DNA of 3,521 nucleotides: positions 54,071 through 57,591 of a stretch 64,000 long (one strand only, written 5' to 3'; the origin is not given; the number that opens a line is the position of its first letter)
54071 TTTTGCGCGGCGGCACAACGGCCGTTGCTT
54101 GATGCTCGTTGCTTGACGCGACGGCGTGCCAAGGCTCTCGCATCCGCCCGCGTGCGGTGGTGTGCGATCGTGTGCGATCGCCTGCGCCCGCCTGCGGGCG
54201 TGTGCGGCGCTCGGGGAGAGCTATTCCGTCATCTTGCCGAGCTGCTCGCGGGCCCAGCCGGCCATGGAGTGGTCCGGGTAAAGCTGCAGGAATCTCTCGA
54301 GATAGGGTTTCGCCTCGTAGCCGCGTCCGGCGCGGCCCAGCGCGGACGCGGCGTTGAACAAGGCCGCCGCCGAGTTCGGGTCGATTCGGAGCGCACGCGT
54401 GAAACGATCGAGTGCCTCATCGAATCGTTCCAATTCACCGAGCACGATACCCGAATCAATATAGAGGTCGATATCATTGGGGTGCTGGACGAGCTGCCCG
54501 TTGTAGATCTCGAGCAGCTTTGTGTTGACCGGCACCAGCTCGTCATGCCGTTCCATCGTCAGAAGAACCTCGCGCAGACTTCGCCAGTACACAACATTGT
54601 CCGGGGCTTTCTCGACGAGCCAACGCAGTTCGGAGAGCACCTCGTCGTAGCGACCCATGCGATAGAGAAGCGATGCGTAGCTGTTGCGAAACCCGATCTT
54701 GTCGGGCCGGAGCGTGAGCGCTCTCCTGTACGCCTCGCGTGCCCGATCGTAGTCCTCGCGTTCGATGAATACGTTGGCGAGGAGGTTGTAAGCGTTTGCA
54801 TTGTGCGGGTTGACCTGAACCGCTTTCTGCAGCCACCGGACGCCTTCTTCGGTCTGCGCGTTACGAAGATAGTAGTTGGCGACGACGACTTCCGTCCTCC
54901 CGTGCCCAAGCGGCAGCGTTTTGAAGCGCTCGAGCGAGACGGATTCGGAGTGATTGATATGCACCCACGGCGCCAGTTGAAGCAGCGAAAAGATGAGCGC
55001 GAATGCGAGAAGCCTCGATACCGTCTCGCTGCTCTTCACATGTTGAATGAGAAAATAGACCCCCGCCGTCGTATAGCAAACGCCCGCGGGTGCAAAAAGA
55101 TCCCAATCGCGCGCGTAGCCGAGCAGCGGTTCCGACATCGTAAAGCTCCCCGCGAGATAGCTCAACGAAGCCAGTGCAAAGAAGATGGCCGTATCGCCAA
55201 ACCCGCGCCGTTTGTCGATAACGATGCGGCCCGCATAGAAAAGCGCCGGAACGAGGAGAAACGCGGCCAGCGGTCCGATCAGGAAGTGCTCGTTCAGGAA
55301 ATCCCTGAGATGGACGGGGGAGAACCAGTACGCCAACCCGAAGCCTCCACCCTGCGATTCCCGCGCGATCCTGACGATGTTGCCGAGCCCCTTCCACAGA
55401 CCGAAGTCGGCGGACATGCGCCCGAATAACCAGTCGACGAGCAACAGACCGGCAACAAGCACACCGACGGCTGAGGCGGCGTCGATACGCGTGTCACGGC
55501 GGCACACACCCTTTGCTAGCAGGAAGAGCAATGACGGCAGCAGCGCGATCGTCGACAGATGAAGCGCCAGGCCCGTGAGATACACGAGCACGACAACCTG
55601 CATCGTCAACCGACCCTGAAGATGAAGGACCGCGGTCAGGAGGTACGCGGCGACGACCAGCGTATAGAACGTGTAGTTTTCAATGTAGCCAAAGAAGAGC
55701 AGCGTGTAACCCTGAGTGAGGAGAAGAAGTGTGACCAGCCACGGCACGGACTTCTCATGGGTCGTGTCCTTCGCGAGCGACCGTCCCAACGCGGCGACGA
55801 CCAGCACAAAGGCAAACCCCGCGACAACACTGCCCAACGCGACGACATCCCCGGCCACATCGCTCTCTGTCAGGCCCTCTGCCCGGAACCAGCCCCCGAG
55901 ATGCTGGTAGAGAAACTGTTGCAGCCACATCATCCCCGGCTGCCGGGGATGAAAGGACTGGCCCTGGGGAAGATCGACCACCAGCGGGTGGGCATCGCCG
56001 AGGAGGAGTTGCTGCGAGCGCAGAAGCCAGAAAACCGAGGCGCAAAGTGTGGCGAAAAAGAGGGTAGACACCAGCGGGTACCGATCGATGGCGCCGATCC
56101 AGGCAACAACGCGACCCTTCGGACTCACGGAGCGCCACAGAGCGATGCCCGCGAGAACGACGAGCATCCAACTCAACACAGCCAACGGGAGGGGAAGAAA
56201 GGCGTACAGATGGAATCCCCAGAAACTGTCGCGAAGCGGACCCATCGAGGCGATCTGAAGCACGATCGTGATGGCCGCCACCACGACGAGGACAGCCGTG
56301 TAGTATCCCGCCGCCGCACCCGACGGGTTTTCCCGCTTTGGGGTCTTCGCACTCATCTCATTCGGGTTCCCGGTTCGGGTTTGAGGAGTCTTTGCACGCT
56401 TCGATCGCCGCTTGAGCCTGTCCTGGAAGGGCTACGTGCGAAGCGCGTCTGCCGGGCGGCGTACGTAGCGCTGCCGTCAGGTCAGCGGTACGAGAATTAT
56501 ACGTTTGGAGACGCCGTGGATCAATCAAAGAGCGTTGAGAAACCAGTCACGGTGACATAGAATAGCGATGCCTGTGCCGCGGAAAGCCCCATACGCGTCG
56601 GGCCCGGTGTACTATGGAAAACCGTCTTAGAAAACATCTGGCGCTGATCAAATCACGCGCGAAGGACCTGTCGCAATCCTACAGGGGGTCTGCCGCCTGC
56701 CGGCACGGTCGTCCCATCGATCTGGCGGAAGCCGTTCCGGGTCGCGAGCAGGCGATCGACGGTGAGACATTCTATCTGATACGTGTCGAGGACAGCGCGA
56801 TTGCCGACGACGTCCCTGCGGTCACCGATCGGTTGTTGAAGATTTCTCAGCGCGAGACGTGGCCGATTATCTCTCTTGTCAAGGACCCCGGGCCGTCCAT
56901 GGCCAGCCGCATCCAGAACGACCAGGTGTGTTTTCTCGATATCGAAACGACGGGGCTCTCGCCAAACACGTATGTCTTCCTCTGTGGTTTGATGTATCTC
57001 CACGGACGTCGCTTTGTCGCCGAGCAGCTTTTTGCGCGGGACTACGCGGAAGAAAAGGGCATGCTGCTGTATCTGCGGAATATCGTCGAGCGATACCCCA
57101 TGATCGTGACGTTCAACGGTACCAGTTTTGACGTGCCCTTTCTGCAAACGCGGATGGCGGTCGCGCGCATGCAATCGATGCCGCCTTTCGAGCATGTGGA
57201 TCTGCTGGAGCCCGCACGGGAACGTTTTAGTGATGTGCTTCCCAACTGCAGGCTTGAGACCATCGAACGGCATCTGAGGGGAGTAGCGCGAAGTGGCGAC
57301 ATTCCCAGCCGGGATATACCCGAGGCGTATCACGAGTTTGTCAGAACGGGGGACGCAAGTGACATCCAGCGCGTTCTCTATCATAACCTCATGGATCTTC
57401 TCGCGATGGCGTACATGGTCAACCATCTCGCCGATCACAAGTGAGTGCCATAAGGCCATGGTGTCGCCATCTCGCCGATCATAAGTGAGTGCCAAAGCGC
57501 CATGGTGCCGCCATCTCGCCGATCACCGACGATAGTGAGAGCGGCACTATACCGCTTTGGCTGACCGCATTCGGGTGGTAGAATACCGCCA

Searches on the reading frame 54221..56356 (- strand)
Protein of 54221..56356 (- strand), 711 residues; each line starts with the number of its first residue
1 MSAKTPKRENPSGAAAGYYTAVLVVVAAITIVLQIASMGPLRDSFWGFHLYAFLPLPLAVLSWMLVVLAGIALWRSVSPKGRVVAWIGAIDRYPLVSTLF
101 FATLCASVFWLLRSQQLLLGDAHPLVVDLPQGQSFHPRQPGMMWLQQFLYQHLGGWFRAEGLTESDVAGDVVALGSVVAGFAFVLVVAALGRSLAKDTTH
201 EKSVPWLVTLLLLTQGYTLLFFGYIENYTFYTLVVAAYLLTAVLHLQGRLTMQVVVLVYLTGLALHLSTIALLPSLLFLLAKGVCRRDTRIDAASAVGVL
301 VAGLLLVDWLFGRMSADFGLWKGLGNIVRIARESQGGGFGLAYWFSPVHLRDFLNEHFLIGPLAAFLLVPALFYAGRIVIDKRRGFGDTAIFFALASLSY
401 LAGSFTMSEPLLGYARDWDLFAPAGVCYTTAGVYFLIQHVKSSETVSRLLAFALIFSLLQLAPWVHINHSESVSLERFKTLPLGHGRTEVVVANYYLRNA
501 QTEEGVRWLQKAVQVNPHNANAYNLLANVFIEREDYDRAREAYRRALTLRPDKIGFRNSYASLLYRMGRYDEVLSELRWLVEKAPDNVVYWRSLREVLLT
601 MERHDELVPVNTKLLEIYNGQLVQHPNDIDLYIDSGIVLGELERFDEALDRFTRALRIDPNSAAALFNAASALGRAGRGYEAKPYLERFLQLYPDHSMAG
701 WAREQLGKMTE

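Call 43: search_protein_families(library=pfam, proteins=[window:54221-56356:-], max_evalue=0.00001)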
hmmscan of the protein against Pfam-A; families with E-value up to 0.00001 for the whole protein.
window:54221-56356:- (711 aa): 13 families
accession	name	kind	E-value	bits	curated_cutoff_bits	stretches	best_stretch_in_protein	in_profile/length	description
PF13424.12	TPR_12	-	5.1e-21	75.1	30.1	2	492-551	9-76/77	Tetratricopeptide repeat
PF07719.23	TPR_2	-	1.7e-19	68.7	27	1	520-552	1-33/34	Tetratricopeptide repeat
PF13428.12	TPR_14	-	1.2e-18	66.1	23.5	0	521-552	2-33/44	Tetratricopeptide repeat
PF13414.12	TPR_11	-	1.3e-17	63.6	26.8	0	528-568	2-42/42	TPR repeat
PF14559.12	TPR_19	-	2.1e-17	63.6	25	1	531-595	2-65/68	Tetratricopeptide repeat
PF00515.34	TPR_1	-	9.9e-17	60.4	27.8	1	520-552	1-33/34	Tetratricopeptide repeat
PF13431.12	TPR_17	-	6.6e-16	57.6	24.4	0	509-541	2-34/34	Tetratricopeptide repeat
PF13371.12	TPR_9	-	7.7e-16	58.3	35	1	528-587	3-62/73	Tetratricopeptide repeat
PF13181.12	TPR_8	-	1.6e-15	56.3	25.7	0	520-552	1-33/34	Tetratricopeptide repeat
PF13432.12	TPR_16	-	2.6e-14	53.8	32.7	1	493-552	4-63/65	Tetratricopeptide repeat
PF23914.1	TPR_CcmH_CycH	-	8.1e-12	45.7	42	1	510-571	40-101/158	Cytochrome c-type biogenesis protein H TPR domain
PF12895.13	ANAPC3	-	3.9e-09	37.1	27.2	1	504-578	7-80/82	Anaphase-promoting complex, cyclosome, subunit 3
PF13174.12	TPR_6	-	4.6e-07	30.5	26.3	0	665-696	2-33/33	Tetratricopeptide repeat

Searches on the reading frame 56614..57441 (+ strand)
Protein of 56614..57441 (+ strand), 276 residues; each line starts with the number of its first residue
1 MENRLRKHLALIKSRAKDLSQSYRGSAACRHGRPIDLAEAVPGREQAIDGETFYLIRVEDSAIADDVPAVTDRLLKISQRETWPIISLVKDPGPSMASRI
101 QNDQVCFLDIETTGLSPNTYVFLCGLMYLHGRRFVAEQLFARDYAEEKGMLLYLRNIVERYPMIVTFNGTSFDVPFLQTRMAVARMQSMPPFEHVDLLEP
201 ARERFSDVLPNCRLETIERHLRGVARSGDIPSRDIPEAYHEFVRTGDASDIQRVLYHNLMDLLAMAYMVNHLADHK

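Call 43: search_protein_families(library=pfam, proteins=[window:56614-57441:+], max_evalue=0.00001)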
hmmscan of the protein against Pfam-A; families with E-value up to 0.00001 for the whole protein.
window:56614-57441:+ (276 aa): 1 family
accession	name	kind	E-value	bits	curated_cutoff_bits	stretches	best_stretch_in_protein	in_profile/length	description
PF13482.12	RNase_H_2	-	1e-37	130.1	22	1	106-272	1-164/165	RNase_H superfamily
